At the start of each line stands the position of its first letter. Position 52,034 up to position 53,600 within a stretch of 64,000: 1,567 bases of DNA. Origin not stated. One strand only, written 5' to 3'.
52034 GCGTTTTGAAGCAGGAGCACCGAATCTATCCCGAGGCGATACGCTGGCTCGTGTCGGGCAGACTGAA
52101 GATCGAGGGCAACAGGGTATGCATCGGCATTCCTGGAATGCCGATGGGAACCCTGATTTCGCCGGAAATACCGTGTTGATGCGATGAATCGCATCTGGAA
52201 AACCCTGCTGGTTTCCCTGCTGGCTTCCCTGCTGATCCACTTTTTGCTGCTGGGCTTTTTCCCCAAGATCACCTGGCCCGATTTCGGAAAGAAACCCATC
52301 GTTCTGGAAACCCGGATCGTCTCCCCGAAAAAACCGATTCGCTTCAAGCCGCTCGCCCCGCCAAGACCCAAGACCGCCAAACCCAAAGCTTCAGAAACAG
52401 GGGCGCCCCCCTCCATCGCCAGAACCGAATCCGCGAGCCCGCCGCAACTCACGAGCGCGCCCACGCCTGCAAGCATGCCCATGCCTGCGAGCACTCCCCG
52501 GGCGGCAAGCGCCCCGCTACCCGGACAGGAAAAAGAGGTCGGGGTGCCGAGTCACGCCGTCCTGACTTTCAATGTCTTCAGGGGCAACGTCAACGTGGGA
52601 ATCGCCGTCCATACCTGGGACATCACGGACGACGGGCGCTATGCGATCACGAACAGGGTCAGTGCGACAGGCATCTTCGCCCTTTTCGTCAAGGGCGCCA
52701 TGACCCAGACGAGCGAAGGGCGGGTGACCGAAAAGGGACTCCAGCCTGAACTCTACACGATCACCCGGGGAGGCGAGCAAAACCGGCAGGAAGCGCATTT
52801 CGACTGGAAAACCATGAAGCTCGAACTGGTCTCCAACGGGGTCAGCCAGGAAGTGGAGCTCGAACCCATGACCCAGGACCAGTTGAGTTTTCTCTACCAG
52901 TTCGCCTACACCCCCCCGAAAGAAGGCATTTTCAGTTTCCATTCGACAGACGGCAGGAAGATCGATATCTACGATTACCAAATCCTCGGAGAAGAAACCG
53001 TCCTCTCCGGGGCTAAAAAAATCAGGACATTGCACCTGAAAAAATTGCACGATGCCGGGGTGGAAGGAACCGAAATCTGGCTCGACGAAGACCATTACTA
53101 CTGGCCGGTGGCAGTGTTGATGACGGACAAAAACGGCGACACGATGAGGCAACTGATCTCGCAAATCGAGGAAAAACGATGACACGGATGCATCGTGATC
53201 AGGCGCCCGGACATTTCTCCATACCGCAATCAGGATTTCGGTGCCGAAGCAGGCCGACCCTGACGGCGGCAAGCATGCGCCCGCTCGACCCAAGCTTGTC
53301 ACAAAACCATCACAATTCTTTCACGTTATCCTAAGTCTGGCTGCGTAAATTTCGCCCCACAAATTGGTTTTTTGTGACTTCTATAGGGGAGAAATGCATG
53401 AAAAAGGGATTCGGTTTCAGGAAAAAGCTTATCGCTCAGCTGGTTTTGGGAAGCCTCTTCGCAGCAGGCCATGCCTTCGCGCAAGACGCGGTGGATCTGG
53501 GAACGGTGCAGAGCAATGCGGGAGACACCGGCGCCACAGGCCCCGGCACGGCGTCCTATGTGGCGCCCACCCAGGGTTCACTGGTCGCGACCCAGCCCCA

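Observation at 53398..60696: Self-contained TonB-dependent import locus carrying a purple-acid-phosphatase-like esterase and its own two-component system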

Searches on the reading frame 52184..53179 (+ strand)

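Call 87: search_protein_families(library=pfam, proteins=[window:52184-53179:+], max_evalue=0.00001)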
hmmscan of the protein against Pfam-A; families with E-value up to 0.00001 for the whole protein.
window:52184-53179:+ (332 aa): 1 family
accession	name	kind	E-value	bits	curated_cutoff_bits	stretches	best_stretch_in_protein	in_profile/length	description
PF11306.15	DUF3108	-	8.4e-18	65.4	26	1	129-320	2-204/209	Protein of unknown function (DUF3108)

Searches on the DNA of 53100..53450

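Call 91: search_rna_families(source=window, start=53100, end=53450, threshold=evalue, max_evalue=1)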
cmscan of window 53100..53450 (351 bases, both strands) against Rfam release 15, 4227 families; matches with E-value up to 1: 0.
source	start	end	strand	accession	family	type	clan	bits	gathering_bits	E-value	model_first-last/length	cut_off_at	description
